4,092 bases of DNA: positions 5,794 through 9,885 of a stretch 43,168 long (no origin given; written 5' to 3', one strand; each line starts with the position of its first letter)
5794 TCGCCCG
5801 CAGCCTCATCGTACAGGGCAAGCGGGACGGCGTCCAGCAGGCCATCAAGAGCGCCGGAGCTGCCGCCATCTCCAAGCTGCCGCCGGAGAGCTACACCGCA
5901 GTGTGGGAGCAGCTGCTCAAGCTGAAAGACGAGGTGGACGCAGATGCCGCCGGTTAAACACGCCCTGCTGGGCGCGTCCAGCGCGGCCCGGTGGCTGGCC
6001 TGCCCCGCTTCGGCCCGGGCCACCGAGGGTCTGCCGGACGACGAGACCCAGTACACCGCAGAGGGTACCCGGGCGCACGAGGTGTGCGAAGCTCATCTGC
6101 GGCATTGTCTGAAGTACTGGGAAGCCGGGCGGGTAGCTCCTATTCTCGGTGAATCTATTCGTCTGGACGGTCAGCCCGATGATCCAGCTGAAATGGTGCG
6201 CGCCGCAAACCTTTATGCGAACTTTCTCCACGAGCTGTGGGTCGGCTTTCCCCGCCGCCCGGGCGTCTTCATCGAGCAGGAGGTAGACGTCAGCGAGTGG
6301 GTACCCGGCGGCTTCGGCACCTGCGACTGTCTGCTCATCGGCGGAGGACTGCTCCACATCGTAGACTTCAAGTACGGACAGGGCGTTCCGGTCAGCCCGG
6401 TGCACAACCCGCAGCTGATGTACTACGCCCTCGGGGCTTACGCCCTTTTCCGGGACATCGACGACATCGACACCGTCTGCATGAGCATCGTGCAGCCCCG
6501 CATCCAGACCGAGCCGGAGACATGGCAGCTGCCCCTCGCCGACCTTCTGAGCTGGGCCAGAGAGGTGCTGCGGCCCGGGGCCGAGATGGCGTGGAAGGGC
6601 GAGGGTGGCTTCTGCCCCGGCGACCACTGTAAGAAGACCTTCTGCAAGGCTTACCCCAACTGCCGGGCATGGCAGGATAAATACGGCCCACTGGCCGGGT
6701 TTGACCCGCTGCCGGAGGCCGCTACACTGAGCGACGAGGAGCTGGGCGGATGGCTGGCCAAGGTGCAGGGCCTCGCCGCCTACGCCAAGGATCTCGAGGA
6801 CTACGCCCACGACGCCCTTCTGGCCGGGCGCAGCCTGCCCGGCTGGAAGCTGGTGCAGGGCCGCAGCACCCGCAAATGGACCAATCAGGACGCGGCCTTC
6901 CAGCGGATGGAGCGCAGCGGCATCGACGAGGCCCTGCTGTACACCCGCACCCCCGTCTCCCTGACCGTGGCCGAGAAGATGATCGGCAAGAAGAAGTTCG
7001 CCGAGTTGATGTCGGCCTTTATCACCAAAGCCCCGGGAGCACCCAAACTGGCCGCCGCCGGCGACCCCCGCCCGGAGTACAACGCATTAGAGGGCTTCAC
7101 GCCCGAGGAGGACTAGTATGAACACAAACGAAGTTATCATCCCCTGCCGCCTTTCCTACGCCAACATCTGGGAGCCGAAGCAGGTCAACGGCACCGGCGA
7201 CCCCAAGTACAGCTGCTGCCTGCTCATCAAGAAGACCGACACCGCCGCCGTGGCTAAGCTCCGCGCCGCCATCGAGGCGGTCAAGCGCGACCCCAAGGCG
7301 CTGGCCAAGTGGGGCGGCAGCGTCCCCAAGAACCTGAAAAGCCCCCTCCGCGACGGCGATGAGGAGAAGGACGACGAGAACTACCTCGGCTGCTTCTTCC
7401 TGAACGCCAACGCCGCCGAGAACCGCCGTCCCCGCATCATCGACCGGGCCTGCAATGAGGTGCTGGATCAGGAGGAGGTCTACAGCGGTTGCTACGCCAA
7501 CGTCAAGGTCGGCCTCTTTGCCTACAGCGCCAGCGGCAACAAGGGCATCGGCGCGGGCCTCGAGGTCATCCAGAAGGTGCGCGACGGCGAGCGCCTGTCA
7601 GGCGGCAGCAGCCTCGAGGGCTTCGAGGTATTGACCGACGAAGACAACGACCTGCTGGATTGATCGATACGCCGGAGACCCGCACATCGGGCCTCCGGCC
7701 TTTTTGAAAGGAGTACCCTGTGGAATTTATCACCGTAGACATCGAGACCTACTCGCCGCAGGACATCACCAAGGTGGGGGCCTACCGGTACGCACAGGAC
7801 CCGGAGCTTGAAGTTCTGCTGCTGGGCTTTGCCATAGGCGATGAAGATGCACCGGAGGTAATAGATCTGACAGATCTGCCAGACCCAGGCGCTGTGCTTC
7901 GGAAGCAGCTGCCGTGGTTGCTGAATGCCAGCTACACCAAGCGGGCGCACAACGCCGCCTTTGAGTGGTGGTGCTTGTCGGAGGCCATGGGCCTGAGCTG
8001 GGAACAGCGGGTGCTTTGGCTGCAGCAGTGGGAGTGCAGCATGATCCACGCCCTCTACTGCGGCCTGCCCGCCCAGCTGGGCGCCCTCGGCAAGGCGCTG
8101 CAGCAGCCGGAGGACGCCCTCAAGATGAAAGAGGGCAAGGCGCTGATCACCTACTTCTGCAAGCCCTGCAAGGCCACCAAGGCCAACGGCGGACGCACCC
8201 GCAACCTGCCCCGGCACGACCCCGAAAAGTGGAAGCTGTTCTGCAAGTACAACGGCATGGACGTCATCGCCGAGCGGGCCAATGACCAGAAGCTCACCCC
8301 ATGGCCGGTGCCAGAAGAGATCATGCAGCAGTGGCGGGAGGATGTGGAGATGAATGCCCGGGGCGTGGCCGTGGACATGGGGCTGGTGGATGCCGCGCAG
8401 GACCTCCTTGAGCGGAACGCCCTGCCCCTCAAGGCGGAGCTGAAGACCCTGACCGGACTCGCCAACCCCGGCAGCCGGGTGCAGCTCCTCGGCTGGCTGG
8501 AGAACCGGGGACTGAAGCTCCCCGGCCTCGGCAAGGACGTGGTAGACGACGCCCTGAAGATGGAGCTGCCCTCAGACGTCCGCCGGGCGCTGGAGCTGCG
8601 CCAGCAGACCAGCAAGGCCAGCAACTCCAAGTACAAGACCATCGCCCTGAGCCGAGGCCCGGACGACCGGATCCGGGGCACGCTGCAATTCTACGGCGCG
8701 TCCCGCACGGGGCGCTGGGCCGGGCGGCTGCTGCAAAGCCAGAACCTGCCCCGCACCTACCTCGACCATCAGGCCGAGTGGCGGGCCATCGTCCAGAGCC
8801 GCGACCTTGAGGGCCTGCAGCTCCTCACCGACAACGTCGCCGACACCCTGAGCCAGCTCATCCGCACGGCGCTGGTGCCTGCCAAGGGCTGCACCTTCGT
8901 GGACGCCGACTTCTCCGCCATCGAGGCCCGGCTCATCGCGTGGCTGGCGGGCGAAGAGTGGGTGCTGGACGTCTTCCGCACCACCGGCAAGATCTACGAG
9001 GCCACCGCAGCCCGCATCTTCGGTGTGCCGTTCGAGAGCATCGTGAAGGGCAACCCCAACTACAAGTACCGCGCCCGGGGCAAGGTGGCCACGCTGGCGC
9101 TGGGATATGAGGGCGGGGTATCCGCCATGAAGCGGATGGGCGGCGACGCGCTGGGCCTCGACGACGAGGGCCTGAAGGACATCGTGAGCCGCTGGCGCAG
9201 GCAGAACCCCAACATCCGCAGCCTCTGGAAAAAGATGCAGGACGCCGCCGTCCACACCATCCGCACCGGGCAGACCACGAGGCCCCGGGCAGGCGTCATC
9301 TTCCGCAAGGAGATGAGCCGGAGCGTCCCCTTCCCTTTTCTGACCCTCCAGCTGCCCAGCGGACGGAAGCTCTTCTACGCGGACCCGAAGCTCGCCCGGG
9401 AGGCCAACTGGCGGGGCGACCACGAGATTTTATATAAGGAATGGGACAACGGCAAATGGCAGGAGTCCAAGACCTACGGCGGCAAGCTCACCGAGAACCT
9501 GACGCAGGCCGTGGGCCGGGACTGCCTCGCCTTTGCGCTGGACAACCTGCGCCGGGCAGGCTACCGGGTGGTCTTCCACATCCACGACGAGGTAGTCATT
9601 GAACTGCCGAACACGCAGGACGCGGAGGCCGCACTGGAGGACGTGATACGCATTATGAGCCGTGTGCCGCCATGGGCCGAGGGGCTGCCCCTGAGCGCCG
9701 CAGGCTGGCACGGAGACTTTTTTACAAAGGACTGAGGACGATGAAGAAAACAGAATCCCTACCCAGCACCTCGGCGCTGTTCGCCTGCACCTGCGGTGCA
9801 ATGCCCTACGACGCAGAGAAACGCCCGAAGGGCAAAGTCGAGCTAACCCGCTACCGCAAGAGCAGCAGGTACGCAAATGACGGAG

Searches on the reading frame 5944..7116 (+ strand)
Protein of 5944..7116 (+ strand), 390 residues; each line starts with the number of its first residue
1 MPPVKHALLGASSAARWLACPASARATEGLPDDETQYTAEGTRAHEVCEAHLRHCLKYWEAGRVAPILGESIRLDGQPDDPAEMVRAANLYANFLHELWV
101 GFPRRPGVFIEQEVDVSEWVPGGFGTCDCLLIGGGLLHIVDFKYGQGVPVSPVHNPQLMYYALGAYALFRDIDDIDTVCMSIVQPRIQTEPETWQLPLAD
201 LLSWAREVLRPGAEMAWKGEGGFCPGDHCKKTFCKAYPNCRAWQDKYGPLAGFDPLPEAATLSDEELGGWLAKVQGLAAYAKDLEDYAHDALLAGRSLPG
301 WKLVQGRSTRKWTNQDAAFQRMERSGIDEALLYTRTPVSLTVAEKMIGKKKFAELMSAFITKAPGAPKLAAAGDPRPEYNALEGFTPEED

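Call 36: search_protein_families(library=pfam, proteins=[window:5944-7116:+], max_evalue=0.001)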
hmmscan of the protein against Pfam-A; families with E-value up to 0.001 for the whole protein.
window:5944-7116:+ (390 aa): 2 families
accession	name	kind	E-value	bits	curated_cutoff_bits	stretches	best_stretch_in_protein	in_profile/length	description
PF10926.14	DUF2800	-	9.3e-114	380.9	21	1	6-377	1-368/368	Protein of unknown function (DUF2800)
PF12705.13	PDDEXK_1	-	1.7e-06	28.6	22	1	11-241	4-247/247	PD-(D/E)XK nuclease superfamily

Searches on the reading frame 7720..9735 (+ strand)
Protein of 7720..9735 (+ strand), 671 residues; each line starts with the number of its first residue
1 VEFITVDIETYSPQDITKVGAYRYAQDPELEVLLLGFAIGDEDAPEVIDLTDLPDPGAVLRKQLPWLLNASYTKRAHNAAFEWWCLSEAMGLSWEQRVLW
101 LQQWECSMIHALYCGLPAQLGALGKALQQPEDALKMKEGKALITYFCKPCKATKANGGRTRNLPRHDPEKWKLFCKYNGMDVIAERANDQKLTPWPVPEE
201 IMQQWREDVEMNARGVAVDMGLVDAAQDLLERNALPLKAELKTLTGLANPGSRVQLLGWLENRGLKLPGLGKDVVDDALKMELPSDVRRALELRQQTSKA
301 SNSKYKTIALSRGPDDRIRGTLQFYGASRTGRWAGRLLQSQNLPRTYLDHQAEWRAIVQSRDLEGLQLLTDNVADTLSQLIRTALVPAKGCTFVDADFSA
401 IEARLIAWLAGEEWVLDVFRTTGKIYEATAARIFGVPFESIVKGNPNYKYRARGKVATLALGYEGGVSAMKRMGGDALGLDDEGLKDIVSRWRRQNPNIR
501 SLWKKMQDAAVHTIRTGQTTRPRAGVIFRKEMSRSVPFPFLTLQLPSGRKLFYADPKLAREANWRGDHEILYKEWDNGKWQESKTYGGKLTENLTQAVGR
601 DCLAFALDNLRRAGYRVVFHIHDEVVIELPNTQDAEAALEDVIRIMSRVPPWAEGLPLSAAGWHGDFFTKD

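Call 36: search_protein_families(library=pfam, proteins=[window:7720-9735:+], max_evalue=0.001)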
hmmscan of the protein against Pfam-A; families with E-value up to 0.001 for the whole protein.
window:7720-9735:+ (671 aa): 1 family
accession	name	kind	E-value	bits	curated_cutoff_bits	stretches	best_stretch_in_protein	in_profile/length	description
PF00476.26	DNA_pol_A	-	4.7e-17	62.4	34.3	1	288-512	77-264/381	DNA polymerase family A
